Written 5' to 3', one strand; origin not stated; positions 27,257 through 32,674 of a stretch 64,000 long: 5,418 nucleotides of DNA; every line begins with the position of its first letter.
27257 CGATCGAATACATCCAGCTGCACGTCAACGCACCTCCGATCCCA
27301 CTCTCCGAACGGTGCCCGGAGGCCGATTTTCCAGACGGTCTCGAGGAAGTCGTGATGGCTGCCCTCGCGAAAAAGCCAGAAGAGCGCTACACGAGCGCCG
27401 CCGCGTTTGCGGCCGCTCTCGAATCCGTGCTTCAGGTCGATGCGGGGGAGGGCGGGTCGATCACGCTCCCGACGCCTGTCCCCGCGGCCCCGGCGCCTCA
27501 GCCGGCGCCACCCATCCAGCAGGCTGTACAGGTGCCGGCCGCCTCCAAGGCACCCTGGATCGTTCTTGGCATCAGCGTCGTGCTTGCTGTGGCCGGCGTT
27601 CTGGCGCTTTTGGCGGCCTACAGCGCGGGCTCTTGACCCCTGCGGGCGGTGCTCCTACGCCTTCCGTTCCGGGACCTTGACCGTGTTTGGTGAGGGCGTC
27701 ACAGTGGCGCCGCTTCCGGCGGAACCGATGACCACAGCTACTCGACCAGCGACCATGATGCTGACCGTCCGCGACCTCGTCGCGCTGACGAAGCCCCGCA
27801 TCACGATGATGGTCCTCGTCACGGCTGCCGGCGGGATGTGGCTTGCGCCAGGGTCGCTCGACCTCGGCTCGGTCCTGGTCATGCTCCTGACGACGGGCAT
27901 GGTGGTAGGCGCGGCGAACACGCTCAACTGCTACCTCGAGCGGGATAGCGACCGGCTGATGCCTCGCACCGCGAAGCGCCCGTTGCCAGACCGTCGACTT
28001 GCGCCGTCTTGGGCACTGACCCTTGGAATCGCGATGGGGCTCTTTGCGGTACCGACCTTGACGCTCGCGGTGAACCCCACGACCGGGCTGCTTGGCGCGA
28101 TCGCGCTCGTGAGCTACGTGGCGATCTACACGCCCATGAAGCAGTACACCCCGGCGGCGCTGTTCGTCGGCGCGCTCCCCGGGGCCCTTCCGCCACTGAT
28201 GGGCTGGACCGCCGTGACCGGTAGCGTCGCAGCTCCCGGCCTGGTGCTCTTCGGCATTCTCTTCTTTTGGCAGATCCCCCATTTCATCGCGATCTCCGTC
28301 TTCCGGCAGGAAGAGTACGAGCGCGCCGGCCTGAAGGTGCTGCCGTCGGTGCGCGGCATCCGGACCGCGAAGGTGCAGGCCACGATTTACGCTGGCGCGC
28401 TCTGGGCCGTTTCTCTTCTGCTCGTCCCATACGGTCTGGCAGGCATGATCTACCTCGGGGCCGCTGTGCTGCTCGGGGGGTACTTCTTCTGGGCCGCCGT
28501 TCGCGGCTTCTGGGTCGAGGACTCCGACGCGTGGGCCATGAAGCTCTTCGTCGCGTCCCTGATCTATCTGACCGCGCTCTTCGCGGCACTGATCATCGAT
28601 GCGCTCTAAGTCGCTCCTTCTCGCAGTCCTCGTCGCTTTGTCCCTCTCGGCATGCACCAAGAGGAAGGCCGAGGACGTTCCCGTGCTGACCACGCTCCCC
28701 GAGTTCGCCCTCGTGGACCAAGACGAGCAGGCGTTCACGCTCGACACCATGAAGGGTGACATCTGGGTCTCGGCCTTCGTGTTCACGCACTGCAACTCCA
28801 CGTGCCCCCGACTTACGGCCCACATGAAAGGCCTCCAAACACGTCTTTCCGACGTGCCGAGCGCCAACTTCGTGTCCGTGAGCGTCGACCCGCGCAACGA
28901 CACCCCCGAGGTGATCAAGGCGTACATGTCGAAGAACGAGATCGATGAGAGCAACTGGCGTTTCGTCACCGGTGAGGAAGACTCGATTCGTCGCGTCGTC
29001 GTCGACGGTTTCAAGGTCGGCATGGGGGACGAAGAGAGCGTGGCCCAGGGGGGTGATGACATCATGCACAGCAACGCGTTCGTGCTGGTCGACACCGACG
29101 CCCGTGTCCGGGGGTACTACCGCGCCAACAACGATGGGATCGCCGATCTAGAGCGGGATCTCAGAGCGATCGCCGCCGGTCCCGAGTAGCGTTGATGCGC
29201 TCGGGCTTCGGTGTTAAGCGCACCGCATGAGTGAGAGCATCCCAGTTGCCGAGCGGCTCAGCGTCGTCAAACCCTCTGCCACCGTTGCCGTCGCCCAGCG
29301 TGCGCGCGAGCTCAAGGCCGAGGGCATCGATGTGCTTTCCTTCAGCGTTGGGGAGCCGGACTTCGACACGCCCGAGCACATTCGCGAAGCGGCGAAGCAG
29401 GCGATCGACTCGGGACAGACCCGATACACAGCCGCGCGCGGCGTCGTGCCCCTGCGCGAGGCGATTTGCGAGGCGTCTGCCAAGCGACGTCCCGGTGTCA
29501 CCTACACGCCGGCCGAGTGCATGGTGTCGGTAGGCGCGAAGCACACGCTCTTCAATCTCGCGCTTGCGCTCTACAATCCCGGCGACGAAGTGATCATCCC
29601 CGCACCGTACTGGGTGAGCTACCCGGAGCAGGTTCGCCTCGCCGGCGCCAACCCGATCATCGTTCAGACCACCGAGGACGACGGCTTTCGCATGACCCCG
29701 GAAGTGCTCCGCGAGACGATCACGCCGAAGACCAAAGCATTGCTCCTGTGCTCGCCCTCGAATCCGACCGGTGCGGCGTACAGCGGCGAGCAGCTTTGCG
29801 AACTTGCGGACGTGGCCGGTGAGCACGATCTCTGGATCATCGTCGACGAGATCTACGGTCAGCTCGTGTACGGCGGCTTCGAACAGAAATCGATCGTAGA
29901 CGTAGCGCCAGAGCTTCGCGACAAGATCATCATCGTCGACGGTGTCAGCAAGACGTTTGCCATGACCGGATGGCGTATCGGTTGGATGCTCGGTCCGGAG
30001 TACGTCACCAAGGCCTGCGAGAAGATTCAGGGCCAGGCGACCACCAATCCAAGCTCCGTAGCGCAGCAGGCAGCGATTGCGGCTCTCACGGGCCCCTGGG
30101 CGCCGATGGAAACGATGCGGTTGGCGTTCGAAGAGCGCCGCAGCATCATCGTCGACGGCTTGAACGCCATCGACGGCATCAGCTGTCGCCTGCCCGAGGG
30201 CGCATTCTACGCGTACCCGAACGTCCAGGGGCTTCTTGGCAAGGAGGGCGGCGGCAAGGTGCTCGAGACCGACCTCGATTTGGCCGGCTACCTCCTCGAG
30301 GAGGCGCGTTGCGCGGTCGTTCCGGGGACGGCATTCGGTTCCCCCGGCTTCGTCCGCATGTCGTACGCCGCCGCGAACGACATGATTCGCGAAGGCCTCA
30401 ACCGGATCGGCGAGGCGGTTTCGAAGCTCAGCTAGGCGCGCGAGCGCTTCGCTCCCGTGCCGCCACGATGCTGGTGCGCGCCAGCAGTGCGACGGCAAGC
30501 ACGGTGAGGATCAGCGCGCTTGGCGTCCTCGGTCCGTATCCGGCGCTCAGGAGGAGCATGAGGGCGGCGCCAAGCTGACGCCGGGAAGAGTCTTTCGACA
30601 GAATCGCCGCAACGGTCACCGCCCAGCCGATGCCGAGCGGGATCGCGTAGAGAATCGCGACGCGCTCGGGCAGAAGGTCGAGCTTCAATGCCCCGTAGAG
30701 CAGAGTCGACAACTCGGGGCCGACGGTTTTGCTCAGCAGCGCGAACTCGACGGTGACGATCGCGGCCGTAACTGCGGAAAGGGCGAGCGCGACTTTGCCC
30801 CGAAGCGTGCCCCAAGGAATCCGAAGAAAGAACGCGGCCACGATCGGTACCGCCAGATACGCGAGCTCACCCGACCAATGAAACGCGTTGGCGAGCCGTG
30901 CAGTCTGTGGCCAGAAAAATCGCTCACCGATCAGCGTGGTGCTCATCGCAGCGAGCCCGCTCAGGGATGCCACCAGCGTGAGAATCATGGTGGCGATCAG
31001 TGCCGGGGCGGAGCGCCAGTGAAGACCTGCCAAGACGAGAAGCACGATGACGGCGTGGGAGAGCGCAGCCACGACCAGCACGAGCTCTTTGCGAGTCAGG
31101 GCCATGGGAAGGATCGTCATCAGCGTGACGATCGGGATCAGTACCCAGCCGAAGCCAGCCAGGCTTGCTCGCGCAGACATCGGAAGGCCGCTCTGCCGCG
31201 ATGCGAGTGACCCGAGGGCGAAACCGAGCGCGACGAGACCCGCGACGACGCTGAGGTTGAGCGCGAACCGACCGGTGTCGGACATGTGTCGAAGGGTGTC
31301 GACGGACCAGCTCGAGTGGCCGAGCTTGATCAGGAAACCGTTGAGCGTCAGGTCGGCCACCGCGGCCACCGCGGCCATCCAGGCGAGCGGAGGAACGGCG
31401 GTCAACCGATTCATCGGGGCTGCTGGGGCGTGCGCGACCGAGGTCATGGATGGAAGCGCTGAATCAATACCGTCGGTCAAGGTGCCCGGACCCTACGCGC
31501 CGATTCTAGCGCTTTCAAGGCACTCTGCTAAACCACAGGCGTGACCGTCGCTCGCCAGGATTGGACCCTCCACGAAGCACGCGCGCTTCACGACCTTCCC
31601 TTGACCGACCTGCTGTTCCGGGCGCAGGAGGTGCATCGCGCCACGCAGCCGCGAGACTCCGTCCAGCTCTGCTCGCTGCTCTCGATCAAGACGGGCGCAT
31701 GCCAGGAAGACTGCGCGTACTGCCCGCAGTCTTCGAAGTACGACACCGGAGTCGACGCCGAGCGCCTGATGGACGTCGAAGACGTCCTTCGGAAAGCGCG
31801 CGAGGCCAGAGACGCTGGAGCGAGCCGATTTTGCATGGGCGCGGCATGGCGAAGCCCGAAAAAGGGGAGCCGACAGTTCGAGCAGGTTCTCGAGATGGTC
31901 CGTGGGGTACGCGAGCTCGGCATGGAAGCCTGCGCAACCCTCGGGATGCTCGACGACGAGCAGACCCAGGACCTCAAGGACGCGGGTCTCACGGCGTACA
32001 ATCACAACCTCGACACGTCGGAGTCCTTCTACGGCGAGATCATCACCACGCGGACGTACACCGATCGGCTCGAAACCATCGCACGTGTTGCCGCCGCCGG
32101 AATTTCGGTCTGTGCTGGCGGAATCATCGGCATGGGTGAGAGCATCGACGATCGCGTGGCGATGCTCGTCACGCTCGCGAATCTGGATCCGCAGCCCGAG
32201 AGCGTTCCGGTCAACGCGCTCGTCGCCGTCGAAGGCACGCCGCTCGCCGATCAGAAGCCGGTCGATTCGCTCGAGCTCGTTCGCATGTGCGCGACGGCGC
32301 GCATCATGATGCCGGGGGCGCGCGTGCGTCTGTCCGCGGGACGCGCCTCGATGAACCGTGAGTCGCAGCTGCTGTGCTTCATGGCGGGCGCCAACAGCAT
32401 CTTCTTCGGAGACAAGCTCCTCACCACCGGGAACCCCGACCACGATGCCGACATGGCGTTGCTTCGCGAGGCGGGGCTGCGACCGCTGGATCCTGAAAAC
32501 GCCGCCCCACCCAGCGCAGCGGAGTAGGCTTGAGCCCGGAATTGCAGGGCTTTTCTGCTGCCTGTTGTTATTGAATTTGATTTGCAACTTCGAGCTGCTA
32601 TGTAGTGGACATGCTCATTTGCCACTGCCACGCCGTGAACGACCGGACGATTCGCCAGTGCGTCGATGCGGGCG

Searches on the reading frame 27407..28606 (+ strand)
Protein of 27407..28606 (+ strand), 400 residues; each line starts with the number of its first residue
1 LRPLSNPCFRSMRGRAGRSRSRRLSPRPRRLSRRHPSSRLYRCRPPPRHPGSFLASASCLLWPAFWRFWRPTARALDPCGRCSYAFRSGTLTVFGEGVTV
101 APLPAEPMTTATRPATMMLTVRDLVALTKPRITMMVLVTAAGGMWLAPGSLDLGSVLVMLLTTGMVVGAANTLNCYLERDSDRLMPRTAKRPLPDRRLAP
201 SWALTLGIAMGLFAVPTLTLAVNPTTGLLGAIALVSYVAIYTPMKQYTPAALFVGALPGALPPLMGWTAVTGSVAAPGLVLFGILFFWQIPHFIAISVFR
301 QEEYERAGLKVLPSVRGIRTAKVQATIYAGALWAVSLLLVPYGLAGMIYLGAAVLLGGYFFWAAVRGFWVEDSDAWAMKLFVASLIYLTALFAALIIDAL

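Call 40: search_protein_families(library=ncbifam, proteins=[window:27407-28606:+], max_evalue=1e-10)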
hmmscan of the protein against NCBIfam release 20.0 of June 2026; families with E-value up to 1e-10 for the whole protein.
window:27407-28606:+ (400 aa): 8 families
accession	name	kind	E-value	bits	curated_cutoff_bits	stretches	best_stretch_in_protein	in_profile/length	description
TIGR01473.1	cyoE_ctaB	equivalog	8.9e-83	278.3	210.3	1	123-398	2-280/281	heme o synthase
NF003349.0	PRK04375.1-2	equivalog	1.4e-69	234.7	246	1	109-399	13-310/318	heme o synthase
NF003348.0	PRK04375.1-1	equivalog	7.5e-61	206.1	285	1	121-399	3-283/292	heme o synthase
TIGR01474.1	ubiA_proteo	equivalog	8.8e-15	54.9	275.45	1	123-398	6-280/282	4-hydroxybenzoate octaprenyltransferase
TIGR01475.1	ubiA_other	subfamily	1.2e-12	47.9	180.8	1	121-398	2-279/282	UbiA-like polyprenyltransferase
NF041586.1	MqnP_DT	exception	1.9e-12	47.5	430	1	126-399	5-276/277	menaquinone biosynthesis prenyltransferase MqnP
NF009521.0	PRK12882.1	equivalog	3.5e-12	46.1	296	1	118-390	2-272/280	geranylgeranylglycerol-phosphate geranylgeranyltransferase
NF009524.0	PRK12886.1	equivalog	2.2e-11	43.7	387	1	124-356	11-245/291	prenyltransferase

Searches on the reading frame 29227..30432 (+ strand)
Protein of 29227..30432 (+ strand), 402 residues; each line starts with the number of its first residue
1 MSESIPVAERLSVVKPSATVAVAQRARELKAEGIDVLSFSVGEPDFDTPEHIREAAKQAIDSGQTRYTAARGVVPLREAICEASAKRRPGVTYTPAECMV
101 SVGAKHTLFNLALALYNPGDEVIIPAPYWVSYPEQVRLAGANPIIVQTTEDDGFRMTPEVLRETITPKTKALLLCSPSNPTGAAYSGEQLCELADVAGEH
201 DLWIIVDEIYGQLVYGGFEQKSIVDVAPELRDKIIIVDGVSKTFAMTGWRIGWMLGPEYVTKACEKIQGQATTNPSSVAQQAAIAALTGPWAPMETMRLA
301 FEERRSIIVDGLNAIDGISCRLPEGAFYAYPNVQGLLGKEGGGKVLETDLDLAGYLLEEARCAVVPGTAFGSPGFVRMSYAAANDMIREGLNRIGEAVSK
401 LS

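Call 40: search_protein_families(library=ncbifam, proteins=[window:29227-30432:+], max_evalue=1e-10)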
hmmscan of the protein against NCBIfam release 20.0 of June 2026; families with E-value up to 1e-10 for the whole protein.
window:29227-30432:+ (402 aa): 60 families (the best 25 are shown)
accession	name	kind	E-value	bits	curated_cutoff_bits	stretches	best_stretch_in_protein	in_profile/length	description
NF004769.0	PRK06107.1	equivalog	2.6e-137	457.9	617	1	7-401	6-401/402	aspartate transaminase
NF041091.1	asp_aminotase_Arch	equivalog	9.3e-108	360.4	550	1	10-396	3-373/376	aspartate aminotransferase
NF005817.0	PRK07683.1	equivalog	1.3e-91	307.2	575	1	28-398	22-381/387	aminotransferase A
NF005816.0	PRK07682.1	equivalog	2.9e-87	292.8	620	1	10-400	9-385/390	aminotransferase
NF041364.1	GntC_guanitoxin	equivalog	6.1e-85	285.2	415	1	39-395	3-354/356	guanitoxin biosynthesis PLP-dependent (S)-gamma-hydroxy-L-arginine cyclodehydratase GntC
NF004770.0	PRK06108.1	subfamily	1.1e-80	271.4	422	1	8-399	14-393/396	pyridoxal phosphate-dependent aminotransferase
NF005588.0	PRK07309.1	equivalog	5.7e-80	269.1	576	1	35-398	31-386/391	pyridoxal phosphate-dependent aminotransferase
NF006229.0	PRK08361.1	equivalog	7.8e-80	268.8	624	1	7-401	10-391/391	aspartate aminotransferase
NF004975.0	PRK06348.1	equivalog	2.3e-79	267.1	549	1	25-395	20-380/384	pyridoxal phosphate-dependent aminotransferase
NF005601.0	PRK07337.1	equivalog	1.5e-75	254.7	496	1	5-397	6-391/394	pyridoxal phosphate-dependent aminotransferase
NF006514.0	PRK08960.1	equivalog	2e-73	247.4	554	1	7-398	5-385/388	pyridoxal phosphate-dependent aminotransferase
NF006230.0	PRK08363.1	equivalog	5e-71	239.6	534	1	21-400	17-394/398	alanine aminotransferase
NF006756.0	PRK09276.1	subfamily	1.5e-66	224.9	507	1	7-396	4-384/387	LL-diaminopimelate aminotransferase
NF005744.0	PRK07568.1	subfamily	2.4e-66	224.2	389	1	8-330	4-323/398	pyridoxal phosphate-dependent aminotransferase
NF005855.0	PRK07777.1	equivalog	1.2e-62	212.5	553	1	30-395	24-385/391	pyridoxal phosphate-dependent aminotransferase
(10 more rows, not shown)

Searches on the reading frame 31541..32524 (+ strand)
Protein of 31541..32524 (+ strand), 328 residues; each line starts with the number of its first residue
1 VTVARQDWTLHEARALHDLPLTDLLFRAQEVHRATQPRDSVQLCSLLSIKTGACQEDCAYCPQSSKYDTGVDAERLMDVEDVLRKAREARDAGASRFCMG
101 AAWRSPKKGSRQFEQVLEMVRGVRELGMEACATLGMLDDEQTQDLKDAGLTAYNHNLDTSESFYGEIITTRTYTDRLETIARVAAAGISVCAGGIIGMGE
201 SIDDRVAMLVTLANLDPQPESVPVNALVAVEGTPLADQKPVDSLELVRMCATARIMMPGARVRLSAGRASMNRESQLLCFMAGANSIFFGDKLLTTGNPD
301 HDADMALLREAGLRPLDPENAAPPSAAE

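Call 40: search_protein_families(library=ncbifam, proteins=[window:31541-32524:+], max_evalue=1e-10)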
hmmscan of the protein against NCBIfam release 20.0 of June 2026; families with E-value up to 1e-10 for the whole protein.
window:31541-32524:+ (328 aa): 5 families
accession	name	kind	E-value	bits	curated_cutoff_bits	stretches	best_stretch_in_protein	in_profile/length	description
TIGR00433.2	bioB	equivalog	1.4e-119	398.9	225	1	7-313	2-306/307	biotin synthase BioB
NF006308.0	PRK08508.1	equivalog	1.4e-58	198.3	377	1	40-313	3-272/279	biotin synthase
TIGR03910.1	pyrrolys_PylB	equivalog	1.3e-18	67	348.2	1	33-260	46-271/347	methylornithine synthase PylB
TIGR03957.1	rSAM_HmdB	equivalog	6.7e-15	55.1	320.9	1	32-286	27-277/317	5,10-methenyltetrahydromethanopterin hydrogenase cofactor biosynthesis protein HmdB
TIGR03550.1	F420_cofG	equivalog_domain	1.3e-11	44.3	213.35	1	51-263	11-240/322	7,8-didemethyl-8-hydroxy-5-deazariboflavin synthase CofG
